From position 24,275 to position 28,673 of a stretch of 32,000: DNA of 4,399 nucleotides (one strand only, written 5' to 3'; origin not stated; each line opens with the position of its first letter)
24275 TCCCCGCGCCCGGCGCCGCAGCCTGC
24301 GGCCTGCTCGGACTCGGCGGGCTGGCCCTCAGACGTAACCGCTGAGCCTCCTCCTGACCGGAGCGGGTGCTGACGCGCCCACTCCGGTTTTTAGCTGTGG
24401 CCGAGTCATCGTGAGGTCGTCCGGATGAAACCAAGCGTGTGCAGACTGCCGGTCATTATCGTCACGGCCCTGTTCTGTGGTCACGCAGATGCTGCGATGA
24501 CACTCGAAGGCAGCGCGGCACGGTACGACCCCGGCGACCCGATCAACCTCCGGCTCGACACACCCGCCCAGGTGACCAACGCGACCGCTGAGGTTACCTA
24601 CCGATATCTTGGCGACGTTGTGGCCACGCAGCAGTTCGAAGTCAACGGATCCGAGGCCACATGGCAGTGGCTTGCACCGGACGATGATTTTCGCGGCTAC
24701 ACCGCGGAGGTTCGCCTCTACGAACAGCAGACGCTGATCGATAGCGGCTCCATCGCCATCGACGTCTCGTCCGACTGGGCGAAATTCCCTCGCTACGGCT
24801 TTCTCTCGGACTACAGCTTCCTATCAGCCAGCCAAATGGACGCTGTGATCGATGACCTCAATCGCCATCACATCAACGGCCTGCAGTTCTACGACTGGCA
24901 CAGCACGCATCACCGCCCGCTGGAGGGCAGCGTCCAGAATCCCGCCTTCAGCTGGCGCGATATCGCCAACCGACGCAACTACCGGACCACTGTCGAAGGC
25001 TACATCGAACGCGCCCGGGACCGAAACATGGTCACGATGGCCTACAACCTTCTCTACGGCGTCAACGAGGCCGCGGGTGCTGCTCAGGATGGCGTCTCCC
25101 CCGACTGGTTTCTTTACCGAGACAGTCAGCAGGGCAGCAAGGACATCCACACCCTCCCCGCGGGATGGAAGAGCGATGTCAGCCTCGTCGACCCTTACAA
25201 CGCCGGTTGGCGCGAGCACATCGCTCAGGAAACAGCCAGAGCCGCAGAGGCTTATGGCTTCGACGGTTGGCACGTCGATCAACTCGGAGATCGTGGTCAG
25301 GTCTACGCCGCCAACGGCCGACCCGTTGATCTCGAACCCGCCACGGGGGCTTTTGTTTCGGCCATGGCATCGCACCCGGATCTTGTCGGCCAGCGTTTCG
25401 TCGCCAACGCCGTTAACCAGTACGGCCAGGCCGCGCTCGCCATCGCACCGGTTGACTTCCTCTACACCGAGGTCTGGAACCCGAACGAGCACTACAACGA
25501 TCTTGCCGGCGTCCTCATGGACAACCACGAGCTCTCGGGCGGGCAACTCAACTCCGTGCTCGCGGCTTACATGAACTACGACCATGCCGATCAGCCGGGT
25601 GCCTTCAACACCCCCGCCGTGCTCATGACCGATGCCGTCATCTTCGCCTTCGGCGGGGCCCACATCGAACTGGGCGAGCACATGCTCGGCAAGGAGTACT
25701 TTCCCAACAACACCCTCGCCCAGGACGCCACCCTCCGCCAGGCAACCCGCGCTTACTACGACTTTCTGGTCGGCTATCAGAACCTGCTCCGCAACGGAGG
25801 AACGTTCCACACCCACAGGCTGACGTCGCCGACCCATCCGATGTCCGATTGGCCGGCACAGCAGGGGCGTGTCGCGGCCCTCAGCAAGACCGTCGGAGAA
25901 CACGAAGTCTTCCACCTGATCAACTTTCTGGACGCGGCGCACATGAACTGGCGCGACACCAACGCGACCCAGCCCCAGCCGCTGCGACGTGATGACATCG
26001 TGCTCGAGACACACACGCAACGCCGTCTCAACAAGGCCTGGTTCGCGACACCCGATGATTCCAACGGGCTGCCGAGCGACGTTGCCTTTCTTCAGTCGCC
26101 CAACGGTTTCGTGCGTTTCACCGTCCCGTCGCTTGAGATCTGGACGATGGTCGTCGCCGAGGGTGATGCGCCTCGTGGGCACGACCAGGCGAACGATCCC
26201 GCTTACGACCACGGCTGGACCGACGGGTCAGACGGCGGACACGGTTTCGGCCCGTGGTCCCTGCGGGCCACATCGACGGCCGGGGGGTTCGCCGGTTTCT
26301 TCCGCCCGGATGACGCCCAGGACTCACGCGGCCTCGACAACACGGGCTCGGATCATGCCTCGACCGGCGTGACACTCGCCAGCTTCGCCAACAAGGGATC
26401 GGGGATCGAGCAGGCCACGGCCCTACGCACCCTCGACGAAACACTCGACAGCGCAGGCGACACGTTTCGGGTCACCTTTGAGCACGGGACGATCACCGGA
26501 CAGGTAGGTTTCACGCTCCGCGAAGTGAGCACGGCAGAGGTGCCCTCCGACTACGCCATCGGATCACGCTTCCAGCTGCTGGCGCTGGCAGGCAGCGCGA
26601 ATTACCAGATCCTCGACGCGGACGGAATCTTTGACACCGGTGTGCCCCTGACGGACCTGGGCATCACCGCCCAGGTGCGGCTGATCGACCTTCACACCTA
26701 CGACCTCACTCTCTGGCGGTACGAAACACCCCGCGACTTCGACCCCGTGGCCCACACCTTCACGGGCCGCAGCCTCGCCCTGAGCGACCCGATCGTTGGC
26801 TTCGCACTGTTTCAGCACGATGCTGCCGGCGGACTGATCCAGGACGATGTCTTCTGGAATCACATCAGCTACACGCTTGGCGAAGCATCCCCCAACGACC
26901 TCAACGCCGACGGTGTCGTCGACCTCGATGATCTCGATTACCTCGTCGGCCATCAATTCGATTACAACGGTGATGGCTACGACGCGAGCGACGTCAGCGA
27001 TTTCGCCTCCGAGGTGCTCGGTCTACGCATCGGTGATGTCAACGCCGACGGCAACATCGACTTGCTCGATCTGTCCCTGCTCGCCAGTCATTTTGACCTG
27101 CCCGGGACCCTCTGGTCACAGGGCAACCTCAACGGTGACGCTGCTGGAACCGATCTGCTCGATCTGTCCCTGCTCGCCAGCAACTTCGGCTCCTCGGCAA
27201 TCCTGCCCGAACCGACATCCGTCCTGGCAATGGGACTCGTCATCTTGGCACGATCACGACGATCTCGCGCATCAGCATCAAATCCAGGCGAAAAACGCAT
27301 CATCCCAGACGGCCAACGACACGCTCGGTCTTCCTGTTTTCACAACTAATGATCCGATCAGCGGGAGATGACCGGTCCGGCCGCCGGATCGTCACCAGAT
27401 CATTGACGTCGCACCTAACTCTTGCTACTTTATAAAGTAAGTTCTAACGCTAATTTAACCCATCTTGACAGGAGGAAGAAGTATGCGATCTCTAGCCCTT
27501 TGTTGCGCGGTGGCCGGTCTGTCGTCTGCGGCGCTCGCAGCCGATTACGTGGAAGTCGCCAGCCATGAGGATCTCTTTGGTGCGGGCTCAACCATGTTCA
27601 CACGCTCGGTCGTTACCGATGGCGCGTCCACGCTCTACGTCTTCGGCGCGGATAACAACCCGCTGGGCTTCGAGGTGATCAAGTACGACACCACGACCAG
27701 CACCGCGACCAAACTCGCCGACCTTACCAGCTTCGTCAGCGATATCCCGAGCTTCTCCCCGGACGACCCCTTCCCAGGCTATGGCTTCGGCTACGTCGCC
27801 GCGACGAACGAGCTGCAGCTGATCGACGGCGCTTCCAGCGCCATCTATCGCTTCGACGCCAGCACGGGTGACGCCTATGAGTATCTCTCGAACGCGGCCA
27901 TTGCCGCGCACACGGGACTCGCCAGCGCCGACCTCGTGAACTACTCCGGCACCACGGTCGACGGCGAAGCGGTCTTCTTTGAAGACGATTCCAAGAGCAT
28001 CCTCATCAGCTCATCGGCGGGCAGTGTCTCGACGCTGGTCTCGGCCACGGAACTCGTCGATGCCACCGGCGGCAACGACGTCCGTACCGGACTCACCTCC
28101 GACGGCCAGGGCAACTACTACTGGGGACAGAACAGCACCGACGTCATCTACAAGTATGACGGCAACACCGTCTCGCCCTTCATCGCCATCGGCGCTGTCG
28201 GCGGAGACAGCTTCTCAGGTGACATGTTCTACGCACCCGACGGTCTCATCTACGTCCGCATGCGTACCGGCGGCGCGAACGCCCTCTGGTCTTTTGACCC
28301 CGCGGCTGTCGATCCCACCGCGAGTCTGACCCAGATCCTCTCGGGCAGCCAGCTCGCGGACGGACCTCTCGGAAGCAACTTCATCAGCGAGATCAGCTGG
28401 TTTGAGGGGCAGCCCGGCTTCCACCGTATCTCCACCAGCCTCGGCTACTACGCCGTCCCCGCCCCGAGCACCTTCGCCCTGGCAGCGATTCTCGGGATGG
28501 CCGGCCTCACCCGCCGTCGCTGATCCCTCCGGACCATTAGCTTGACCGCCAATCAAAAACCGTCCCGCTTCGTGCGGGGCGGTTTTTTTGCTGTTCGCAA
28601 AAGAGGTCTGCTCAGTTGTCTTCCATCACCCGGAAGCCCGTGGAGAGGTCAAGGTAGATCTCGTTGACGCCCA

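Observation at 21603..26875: Unrecognised ~210-255-aa module present four times in three consecutive PEP-CTERM proteins, once fused to the GH66 enzyme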

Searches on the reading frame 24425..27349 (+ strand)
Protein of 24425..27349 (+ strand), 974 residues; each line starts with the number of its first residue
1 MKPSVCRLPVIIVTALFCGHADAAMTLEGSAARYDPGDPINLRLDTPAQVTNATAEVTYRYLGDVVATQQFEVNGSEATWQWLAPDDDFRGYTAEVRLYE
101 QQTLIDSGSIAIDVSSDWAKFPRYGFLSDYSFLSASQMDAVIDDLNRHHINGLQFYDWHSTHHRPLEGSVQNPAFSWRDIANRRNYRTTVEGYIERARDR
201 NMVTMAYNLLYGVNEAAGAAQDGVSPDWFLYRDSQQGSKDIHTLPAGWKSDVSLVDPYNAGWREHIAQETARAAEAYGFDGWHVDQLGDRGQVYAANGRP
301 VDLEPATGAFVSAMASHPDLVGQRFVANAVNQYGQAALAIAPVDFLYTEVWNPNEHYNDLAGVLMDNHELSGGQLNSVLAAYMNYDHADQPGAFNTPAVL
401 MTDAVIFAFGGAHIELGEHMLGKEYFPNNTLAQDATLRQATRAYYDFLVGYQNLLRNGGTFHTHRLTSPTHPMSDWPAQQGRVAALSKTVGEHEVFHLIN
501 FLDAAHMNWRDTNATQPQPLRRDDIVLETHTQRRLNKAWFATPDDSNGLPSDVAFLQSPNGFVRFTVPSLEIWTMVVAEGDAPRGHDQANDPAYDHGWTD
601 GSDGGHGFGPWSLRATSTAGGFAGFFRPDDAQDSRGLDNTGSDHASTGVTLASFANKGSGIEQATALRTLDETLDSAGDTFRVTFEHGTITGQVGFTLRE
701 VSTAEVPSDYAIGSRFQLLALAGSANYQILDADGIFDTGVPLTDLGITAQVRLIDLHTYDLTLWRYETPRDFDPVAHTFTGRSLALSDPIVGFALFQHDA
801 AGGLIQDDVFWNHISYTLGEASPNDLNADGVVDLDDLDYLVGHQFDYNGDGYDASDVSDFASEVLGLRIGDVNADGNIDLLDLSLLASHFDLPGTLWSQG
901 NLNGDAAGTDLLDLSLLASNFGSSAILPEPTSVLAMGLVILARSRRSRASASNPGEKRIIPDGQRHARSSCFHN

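Call 3: search_protein_families(library=pfam, proteins=[window:24425-27349:+], max_evalue=1)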
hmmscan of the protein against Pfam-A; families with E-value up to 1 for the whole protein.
window:24425-27349:+ (974 aa): 4 families
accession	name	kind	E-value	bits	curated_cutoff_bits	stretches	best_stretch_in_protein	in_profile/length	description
PF13199.12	Glyco_hydro_66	-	1.3e-174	582.3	23.7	1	32-577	4-546/546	Glycosyl hydrolase family 66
PF00404.24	Dockerin_1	-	0.014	16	22.9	1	870-891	2-23/57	Dockerin type I domain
PF07589.16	PEP-CTERM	-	0.13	12.8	20.7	1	928-948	3-23/24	PEP-CTERM motif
PF13202.12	EF-hand_5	-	0.99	9.5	25.9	0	844-852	7-15/25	EF hand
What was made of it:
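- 24518..26155 (+): GH66 domain (residues 32-577), dextranase / cycloisomaltooligosaccharide glucanotransferase family. Pfam PF13199 E 1e-174 (call 3).
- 26897..27184 (+): Dockerin-like repeats of ORF C. Pfam Dockerin_1 16 bits, sub-threshold (call 3).
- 27203..27277 (+): PEP-CTERM-like tail of ORF C (LPEP + hydrophobic stretch + RSRRSR). Pfam PF07589 12.8 bits, sub-threshold (call 3).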

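Call 4: search_protein_families(library=ncbifam, proteins=[window:24425-27349:+], max_evalue=1)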
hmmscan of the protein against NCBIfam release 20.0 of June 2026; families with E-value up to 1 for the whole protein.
window:24425-27349:+ (974 aa): 1 family
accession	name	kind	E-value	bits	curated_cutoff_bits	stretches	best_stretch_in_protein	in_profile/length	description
NF052487.1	EndoDexBT3087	equivalog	9.3e-189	628.5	730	1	19-579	36-589/589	endo-dextranase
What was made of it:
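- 24518..26155 (+): NCBIfam endo-dextranase 628 bits, below the 730 equivalog cut-off (call 4).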

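Call 93: search_solved_structures(query=window:24425-27349:+, max_evalue=0.00001)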
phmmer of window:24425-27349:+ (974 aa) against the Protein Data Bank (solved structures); distinct sequences matched with E-value up to 0.00001: 12.
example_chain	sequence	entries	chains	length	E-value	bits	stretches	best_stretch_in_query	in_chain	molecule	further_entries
8iu8_A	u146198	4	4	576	7.4e-155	520.7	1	22-579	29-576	Candidate dextranase Glycoside hydrolase family 66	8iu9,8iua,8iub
9sjg_A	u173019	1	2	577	6.3e-135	454.7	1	22-582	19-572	Cycloisomaltooligosaccharide glucanotransferase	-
9sjf_A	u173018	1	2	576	4.5e-134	451.9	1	22-582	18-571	Cycloisomaltooligosaccharide glucanotransferase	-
9sjh_B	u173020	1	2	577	4.5e-134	451.9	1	22-582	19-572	Cycloisomaltooligosaccharide glucanotransferase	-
9sje_G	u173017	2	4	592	8.3e-133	447.7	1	22-579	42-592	Cycloisomaltooligosaccharide glucanotransferase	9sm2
5axg_A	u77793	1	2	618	1.6e-115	390.5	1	31-577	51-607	Dextranase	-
5axh_A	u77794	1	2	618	1.3e-114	387.4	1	31-577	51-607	Dextranase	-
3wnk_A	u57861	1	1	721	1.9e-65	224.7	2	31-392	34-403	Cycloisomaltooligosaccharide glucanotransferase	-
3wnp_A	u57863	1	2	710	1.9e-64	221.4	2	31-392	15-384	Cycloisomaltooligosaccharide glucanotransferase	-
3wnl_A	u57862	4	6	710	2.8e-64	220.9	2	31-392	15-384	Cycloisomaltooligosaccharide glucanotransferase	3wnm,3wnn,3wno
5x7g_A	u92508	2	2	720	3.5e-56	194.1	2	31-387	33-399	Cycloisomaltooligosaccharide glucanotransferase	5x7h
3vmn_A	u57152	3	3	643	6.3e-16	60.8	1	32-457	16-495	Dextranase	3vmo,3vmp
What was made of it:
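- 24518..26155 (+): PDB 8iu8 E 7e-155, and all solved GH66 relatives end at query residue ~580 (call 93).
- On GH66 (ORF C catalytic part): PDB 8iu8 E 7e-155 (call 93).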

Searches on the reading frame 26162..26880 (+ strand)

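Call 37: search_solved_structures(query=A4, max_evalue=10, show_alignments=2)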
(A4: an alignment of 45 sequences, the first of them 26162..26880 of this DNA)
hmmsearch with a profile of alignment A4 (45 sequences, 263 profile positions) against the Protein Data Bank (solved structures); distinct sequences matched with E-value up to 10: 2.
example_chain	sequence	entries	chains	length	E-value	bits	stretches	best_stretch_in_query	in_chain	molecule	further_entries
6x4g_A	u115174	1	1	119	0.35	13.6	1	198-256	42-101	Inducible T-cell costimulator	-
7joo_C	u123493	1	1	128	0.4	13.4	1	198-255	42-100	Inducible T-cell costimulator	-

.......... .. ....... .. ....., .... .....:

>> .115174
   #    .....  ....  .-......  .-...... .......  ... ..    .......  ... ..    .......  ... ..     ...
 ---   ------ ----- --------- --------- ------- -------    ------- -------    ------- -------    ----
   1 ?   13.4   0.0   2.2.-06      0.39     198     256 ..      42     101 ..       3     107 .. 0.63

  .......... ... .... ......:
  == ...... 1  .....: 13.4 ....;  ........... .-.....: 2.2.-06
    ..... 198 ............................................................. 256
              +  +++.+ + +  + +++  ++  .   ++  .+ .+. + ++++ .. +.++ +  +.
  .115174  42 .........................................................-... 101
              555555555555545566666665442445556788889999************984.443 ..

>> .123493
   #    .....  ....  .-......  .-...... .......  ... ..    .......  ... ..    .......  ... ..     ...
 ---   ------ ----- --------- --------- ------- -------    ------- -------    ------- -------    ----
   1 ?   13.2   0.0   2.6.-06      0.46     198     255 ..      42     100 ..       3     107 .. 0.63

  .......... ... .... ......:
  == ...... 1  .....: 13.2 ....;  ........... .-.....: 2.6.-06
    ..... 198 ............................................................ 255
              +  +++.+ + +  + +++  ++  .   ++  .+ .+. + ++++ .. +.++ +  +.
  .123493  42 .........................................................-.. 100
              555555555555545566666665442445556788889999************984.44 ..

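Call 44: predict_structure(alignment_id=A4)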
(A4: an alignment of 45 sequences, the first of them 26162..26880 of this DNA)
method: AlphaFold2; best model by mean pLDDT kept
length: 239 residues; sequences in the alignment: 45
mean_pLDDT: 91.4   pTM: 0.90
mean pLDDT of the five models: 91.4, 91.4, 90.6, 90.3, 89.1
residues with pLDDT >= 90: 190; 70-90: 29; 50-70: 17; < 50: 3
segments of 3 or more residues with pLDDT < 50: none
pLDDT, mean of each block of 10 residues (from residue 1): 89 94 97 97 92 53 58 92 97 98 94 97 93 98 97 98 94 98 93 91 98 97 85 94
secondary structure, 60 per line:
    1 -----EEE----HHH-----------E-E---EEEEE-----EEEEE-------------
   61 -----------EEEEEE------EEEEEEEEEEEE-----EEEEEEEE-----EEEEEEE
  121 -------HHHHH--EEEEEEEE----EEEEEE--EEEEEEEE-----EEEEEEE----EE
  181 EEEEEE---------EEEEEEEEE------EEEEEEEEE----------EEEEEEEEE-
elements in order: E6-8 E33-37 E43-47 E72-77 E84-95 E101-108 E114-120 H128-132 E135-142 E147-152 E155-162 E168-174 E179-186 E196-204 E211-219 E230-238
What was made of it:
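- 26177..26878 (+): Module copy 4 (ORF C residues 585-818), fused C-terminally to GH66. AlphaFold model of window:26162-26880 has pLDDT 91.4, pTM 0.90 (call 44).
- On L-type lectin (Pfam legume-lectin-like families): Model pLDDT 91.4 (call 44).
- The AlphaFold model has pLDDT 91.4 (call 44). The AlphaFold model is confident (call 44).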

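Call 47: fold_search(model_id=the predicted structure, library=pdb)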
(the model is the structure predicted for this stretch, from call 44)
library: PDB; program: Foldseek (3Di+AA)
matches with E <= 10: 1494; with E <= 0.001: 80
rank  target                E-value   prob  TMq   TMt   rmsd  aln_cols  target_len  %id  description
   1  2e6v_C                7.7e-05  1.00  0.41  0.42   6.8       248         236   10  Crystal structure of VIP36 exoplasmic/lumenal domain, Ca2+/Man3GlcNAc-bound form (released 2007-07-24)
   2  2dur_A                8.1e-05  1.00  0.43  0.41   6.4       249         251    9  Crystal structure of VIP36 exoplasmic/lumenal domain, Ca2+/Man2-bound form (released 2007-07-24)
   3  2e6v_A                9.0e-05  1.00  0.44  0.44   6.4       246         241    9  Crystal structure of VIP36 exoplasmic/lumenal domain, Ca2+/Man3GlcNAc-bound form (released 2007-07-24)
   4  3whu_A                9.9e-05  1.00  0.44  0.46  10.2       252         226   12  Crystal structure of ERGIC-53/MCFD2, Calcium/Man2-bound form (released 2014-01-15)
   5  2duo_A                9.9e-05  1.00  0.42  0.41   6.5       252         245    8  Crystal structure of VIP36 exoplasmic/lumenal domain, Ca2+-bound form (released 2007-07-24)
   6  1oq1_C                1.0e-04  1.00  0.43  0.46   6.1       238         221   10  Crystal Structure of Protein of Unknown Function with Galectin-like Fold from Bacillus subtilis (released 2003-09-23)
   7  2duo_B                1.2e-04  1.00  0.44  0.43   5.8       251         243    9  Crystal structure of VIP36 exoplasmic/lumenal domain, Ca2+-bound form (released 2007-07-24)
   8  5hca_B                1.2e-04  1.00  0.46  0.42  12.2       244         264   10  Globular Domain of the Entamoeba histolytica calreticulin in complex with glucose (released 2016-08-31)
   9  2e6v_B                1.3e-04  1.00  0.43  0.43   6.7       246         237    8  Crystal structure of VIP36 exoplasmic/lumenal domain, Ca2+/Man3GlcNAc-bound form (released 2007-07-24)
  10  2a5z_C                1.4e-04  1.00  0.38  0.37  11.7       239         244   15  Crystal Structure of Protein of Unknown Function SO2946 from Shewanella oneidensis MR-1 (released 2005-08-16)
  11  4ygc_A                1.5e-04  1.00  0.44  0.46   9.0       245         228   12  Crystal structure of ERGIC-53/MCFD2, monoclinic calcium-bound form 1 (released 2016-04-06)
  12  2e6v_D                1.5e-04  1.00  0.43  0.43   6.9       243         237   10  Crystal structure of VIP36 exoplasmic/lumenal domain, Ca2+/Man3GlcNAc-bound form (released 2007-07-24)
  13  1oq1_B                1.6e-04  1.00  0.43  0.45   6.2       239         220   10  Crystal Structure of Protein of Unknown Function with Galectin-like Fold from Bacillus subtilis (released 2003-09-23)
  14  4pq9_A                1.6e-04  1.00  0.43  0.44  12.9       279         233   11  Crystal Structure of a Beta-1,3-glucanase from Mycobacterium marinum (released 2014-03-12)
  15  2duq_A                1.7e-04  1.00  0.38  0.37   8.0       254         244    9  Crystal structure of VIP36 exoplasmic/lumenal domain, Ca2+/Man-bound form (released 2007-07-24)
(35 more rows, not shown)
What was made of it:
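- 26177..26878 (+): ConA-like fold (call 47).
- On L-type lectin (Pfam legume-lectin-like families): VIP36, ERGIC-53 and Emp47 are top matches, TM 0.41-0.51 (call 47).
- Closest known: L-type. Same: They are the top Foldseek matches (E ~1e-4, TM 0.41-0.54; call 47), and they are non-catalytic glycan binders.
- The Foldseek top 50 consists of VIP36, ERGIC-53, Emp46/47, calreticulin, galectin-8, YesU, GH16 glucanases and CBM4 (call 47). GH16 beta-glucanases are among the Foldseek hits (call 47). Lectins rank above the enzymes in the Foldseek list (call 47).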

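Call 49: find_homologous_proteins(query=A4, max_evalue=0.00001)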
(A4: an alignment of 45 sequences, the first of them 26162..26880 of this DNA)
Query A4 (45 sequences) (239 aa, profile of the alignment): 4 proteins with E <= 0.00001 among 8000 candidates.
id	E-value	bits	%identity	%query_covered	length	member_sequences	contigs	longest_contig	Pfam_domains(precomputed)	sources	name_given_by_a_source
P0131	2.9e-72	261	28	67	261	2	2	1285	-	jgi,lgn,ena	-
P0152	8.3e-71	257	30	97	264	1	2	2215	-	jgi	-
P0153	6.4e-57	211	28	84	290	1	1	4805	-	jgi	jgi:hypothetical protein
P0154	8.3e-8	50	31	42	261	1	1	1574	-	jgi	jgi:hypothetical protein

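Call 73: search_protein_families(library=pfam, alignment_id=A4, max_evalue=5)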
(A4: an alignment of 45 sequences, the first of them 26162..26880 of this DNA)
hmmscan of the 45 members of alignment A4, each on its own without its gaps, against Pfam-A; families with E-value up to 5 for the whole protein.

A. member 1, window:26162-26880:+ (239 aa): 0 families

B. families by the number of members that match (of 45 scanned): 9 families
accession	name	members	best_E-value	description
PF07589.16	PEP-CTERM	12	2.1e-06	PEP-CTERM motif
PF17957.7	Big_7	1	0.03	Bacterial Ig domain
PF06496.16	DUF1097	1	0.099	Protein of unknown function (DUF1097)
PF10686.14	YAcAr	1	0.16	YspA, cpYpsA-related SLOG family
PF25597.1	SH3_retrovirus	1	0.17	Retroviral polymerase SH3-like domain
PF10161.14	DDDD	1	0.19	Putative mitochondrial precursor protein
PF06856.16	AcMNPV_Orf17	1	0.24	Autographa californica nuclear polyhedrosis virus (AcMNPV), Orf17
PF00036.39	EF-hand_1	1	0.28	EF hand domain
PF13405.12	EF-hand_6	1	0.9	EF-hand domain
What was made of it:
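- On PEP-CTERM / exosortase substrates: 12 of 45 stand-alone members pass at E<=5 (call 73).
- A stand-alone secreted module that carries its own PEP-CTERM tail (12 of 45; call 73) would have nothing to tether.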

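Call 74: search_protein_families(library=ncbifam, alignment_id=A4, max_evalue=0.1)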
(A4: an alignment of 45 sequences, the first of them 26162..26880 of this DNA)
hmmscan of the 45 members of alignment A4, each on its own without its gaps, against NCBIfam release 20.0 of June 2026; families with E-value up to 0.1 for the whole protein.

A. member 1, window:26162-26880:+ (239 aa): 0 families

B. families by the number of members that match (of 45 scanned): 21 families
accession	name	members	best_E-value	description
TIGR02595.1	PEP_CTERM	10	2.2e-06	PEP-CTERM sorting domain-containing protein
NF038129.1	PEP_NF038129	10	7.3e-05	NF038129 family PEP-CTERM protein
NF041927.1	Xrt_dep_XDP1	7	0.0026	exosortase-dependent surface protein XDP1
NF038120.1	PEP_CTERM_QFxxD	6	0.00017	NF038120 family PEP-CTERM protein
NF038125.1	PEP_CTERM_THxN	5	4.5e-09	THxN family PEP-CTERM protein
NF038118.1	PEP_CTERM_CCXG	5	0.00011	CCXG family PEP-CTERM protein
NF038126.1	PEP_CTERM_FxDxF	3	0.001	FxDxF family PEP-CTERM protein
NF038124.1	PEP_CTERM_TLD_A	2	0.00085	PEP_CTERM-anchored TLD domain-containing protein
NF033554.9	floc_PepA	2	0.0014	flocculation-associated PEP-CTERM protein PepA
NF038119.1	PEP_CTERM_MHFG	2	0.025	MHFG family PEP-CTERM protein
NF038130.1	PEP_NF038130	1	0.0008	NF038130 family PEP-CTERM protein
NF033947.0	PEP-cistern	1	0.0027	cistern family PEP-CTERM protein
TIGR03063.1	srtB_target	1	0.0069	sortase B protein-sorting domain-containing protein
NF050011.2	PFE_CTERM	1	0.0098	PFE-CTERM domain-containing protein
TIGR01167.1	LPXTG_anchor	1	0.011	LPXTG cell wall anchor domain-containing protein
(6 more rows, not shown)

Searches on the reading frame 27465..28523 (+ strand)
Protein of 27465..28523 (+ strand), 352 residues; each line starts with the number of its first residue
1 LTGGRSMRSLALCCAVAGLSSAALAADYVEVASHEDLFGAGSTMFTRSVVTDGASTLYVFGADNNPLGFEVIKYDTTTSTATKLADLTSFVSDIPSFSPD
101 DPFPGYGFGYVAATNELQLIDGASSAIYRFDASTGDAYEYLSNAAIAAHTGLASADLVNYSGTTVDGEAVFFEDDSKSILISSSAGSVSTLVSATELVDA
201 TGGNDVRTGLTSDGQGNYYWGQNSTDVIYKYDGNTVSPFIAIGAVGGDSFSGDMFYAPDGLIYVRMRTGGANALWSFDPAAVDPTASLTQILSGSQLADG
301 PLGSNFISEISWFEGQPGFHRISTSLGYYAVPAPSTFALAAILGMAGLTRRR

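Call 3: search_protein_families(library=pfam, proteins=[window:27465-28523:+], max_evalue=1)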
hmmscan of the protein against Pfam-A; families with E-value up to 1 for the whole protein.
window:27465-28523:+ (352 aa): 1 family
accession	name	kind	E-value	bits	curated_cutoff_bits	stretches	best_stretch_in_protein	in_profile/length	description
PF07589.16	PEP-CTERM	-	0.0075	16.8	20.7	1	330-352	1-23/24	PEP-CTERM motif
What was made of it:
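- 27465..28523 (+): ORF D, 352 aa: PEP-CTERM-like protein of unknown family, last gene of the cluster. It has no module. Pfam PEP-CTERM 16.8 bits (call 3).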

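Call 4: search_protein_families(library=ncbifam, proteins=[window:27465-28523:+], max_evalue=1)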
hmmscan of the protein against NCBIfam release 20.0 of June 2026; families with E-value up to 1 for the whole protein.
window:27465-28523:+ (352 aa): 0 families

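Call 91: search_solved_structures(query=window:27465-28523:+, max_evalue=1)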
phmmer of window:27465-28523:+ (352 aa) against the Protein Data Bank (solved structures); distinct sequences matched with E-value up to 1: 0.
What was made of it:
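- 27465..28523 (+): No PDB relative (call 91).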
